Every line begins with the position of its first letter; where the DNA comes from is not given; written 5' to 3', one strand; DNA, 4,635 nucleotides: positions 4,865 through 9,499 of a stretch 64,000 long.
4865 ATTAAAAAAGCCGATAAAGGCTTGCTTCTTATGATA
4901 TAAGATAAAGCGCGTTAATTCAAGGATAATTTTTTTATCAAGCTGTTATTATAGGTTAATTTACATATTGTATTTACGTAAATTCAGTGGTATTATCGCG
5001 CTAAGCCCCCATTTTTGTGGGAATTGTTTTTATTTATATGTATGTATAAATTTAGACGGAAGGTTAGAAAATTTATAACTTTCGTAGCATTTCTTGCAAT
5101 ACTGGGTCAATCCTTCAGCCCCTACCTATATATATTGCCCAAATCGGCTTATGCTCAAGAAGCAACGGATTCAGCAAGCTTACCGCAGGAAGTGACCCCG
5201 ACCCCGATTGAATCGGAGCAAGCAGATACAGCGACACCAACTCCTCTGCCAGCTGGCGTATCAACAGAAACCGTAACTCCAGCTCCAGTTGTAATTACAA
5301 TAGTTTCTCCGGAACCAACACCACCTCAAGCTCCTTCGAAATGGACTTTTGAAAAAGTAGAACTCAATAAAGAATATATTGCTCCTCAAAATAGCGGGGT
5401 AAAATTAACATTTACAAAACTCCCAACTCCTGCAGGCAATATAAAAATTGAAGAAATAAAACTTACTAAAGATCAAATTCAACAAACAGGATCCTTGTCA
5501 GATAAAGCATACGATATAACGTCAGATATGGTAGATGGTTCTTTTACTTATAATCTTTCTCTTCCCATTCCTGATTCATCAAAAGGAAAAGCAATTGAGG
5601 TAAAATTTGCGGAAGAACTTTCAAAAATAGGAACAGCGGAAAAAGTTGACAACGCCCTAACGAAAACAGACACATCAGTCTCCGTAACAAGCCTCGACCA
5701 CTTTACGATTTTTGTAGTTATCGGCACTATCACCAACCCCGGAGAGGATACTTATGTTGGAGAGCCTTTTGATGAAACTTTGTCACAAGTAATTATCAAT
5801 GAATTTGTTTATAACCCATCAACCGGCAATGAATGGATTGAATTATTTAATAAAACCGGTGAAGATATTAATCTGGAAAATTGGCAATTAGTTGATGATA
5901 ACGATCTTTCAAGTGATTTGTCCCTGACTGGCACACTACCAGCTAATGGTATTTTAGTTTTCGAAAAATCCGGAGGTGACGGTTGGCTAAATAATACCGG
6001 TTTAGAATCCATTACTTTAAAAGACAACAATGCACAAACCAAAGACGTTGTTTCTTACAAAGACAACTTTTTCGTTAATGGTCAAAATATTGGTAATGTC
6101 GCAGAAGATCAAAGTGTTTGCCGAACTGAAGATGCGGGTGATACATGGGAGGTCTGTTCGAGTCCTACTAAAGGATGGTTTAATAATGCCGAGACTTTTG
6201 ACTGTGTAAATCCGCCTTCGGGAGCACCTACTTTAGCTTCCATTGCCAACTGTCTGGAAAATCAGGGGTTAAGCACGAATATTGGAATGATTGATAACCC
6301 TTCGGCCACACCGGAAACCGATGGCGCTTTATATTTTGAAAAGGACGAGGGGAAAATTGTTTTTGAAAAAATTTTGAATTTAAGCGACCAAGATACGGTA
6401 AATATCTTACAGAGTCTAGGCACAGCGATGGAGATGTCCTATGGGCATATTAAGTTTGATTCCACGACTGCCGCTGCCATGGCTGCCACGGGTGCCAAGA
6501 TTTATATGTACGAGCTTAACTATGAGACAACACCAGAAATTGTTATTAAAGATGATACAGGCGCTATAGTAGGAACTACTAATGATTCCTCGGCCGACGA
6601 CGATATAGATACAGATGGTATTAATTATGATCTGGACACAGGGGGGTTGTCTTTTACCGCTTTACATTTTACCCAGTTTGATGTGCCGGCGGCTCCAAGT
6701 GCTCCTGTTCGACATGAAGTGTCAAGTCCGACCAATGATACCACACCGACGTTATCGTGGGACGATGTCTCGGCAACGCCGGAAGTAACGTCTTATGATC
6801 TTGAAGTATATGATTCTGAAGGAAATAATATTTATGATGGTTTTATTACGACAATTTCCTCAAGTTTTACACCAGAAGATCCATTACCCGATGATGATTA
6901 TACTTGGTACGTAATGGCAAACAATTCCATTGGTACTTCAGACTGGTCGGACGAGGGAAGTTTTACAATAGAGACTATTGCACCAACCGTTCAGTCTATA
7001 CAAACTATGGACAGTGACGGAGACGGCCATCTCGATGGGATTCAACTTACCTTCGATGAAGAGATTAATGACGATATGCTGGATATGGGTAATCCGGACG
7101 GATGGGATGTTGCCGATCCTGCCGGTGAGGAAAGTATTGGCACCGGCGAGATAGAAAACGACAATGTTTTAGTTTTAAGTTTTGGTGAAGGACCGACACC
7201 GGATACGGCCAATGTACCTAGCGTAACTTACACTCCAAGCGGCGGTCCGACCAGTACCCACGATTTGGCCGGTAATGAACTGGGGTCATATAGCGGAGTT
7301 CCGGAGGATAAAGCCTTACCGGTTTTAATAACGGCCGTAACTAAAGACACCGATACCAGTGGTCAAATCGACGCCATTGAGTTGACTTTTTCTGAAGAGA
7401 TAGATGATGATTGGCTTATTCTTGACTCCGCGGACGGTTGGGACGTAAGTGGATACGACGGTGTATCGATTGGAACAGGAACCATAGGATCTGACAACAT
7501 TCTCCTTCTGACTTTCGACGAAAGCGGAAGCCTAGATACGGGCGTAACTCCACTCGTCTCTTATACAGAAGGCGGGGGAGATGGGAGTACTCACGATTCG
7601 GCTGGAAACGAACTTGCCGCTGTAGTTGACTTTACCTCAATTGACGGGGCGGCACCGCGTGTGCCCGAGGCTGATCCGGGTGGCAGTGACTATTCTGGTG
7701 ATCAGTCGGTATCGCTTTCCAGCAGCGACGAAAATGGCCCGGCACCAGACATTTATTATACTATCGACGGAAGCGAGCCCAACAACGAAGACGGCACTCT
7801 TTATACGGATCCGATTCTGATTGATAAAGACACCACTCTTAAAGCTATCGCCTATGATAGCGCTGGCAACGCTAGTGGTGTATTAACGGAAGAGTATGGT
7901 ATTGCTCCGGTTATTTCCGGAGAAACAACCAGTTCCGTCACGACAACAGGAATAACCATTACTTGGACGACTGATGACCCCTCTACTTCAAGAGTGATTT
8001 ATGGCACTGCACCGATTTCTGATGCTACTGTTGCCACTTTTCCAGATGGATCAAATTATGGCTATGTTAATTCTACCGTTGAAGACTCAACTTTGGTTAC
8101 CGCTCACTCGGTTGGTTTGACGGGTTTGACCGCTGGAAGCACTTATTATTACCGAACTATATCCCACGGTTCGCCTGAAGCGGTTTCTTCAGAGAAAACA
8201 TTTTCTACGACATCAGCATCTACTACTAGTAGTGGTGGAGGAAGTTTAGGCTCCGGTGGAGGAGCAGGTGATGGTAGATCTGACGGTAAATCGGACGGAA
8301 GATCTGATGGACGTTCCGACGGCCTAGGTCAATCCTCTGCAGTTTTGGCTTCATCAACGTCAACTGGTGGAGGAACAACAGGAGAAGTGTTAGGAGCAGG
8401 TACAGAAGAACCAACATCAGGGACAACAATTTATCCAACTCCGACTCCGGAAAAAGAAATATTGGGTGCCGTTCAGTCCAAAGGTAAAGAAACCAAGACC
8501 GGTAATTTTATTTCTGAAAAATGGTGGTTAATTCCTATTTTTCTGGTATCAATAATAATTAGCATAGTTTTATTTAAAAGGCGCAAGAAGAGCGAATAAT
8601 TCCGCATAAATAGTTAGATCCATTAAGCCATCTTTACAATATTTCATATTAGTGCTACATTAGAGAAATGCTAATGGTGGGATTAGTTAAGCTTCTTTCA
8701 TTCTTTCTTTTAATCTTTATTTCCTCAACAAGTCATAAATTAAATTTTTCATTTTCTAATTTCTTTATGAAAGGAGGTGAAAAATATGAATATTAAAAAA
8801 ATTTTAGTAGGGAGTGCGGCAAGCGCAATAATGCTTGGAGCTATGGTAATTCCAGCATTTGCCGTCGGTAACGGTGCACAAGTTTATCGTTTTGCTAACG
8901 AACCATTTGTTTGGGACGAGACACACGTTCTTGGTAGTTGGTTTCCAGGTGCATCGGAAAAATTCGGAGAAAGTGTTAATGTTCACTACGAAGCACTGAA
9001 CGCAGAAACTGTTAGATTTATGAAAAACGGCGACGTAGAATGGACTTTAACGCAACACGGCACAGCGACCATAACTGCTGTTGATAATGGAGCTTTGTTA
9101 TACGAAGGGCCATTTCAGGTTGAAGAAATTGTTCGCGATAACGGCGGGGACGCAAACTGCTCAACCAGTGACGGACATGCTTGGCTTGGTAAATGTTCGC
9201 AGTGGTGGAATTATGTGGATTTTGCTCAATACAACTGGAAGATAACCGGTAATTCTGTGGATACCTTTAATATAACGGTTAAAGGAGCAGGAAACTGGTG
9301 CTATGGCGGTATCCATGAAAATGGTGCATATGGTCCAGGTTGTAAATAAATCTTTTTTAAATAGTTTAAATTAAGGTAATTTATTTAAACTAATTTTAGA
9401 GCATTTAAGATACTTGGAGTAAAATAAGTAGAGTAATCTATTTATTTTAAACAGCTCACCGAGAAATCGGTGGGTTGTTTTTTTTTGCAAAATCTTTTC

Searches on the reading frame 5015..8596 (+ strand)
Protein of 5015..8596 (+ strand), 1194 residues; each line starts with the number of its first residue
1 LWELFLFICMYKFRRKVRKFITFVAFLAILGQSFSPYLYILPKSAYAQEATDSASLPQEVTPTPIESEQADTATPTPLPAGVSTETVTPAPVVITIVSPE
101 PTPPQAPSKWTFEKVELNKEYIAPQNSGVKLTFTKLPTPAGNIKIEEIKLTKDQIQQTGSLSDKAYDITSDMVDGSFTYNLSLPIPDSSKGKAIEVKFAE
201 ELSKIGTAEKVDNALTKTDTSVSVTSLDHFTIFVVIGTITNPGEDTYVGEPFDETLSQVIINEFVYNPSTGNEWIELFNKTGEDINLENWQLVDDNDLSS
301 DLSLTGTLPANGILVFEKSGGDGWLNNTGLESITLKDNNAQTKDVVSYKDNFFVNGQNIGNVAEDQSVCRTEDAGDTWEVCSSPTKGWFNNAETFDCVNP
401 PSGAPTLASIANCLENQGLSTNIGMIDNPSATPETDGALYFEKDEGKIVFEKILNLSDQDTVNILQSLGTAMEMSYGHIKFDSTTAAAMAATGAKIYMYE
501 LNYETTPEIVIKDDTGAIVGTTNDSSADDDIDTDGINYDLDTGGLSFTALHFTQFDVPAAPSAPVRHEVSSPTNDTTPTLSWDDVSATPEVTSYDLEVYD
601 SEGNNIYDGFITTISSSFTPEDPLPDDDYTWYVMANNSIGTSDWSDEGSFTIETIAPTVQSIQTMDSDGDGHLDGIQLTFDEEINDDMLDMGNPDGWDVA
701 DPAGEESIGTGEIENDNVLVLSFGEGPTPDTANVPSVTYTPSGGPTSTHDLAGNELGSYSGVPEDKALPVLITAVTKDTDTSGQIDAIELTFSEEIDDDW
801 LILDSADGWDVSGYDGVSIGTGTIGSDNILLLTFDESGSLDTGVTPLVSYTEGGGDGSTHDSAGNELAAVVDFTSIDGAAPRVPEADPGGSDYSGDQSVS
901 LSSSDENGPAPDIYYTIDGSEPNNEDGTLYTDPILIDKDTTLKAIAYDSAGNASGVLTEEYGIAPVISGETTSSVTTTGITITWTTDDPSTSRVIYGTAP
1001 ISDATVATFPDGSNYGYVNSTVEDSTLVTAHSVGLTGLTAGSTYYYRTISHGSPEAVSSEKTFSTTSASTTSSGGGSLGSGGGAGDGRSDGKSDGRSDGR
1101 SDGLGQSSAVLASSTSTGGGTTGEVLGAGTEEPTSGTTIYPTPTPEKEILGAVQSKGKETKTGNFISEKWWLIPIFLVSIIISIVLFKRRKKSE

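Call 44: search_protein_families(library=pfam, proteins=[window:5015-8596:+], max_evalue=0.001)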
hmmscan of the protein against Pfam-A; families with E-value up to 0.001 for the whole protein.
window:5015-8596:+ (1194 aa): 5 families
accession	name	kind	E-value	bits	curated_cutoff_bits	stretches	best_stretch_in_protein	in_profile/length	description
PF13287.12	Fn3_assoc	-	1.2e-17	64.1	23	1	901-961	3-59/59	Fn3 associated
PF13290.12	CHB_HEX_C_1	-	1.5e-17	63.7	22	1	889-957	2-66/67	Chitobiase/beta-hexosaminidase C-terminal domain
PF00932.25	LTD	-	5e-14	53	34.3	1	257-349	6-108/109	Lamin Tail Domain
PF16656.11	Pur_ac_phosph_N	-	5.1e-07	30.6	30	1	974-1065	10-93/93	Purple acid Phosphatase, N-terminal domain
PF00041.27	fn3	-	2.5e-05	24.8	25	0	563-647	2-80/84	Fibronectin type III domain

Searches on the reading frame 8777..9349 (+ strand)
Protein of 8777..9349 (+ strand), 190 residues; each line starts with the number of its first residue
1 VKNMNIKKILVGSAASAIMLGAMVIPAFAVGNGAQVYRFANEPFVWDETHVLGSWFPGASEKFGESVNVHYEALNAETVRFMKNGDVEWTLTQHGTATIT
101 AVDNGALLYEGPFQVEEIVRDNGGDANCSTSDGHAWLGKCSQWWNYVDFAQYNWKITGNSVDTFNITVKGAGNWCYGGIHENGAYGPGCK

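Call 5: search_protein_families(library=pfam, proteins=[window:8777-9349:+], max_evalue=0.01)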
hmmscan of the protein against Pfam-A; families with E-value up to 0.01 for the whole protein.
window:8777-9349:+ (190 aa): 0 families

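Call 66: search_protein_families(library=ncbifam, proteins=[window:8777-9346:+], max_evalue=0.01)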
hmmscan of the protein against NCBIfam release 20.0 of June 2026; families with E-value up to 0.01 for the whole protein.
window:8777-9346:+ (190 aa): 1 family
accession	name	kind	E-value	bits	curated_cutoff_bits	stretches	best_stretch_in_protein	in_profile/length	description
NF006065.0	PRK08207.2-4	equivalog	0.0075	15.3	922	1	40-83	21-64/484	coproporphyrinogen III oxidase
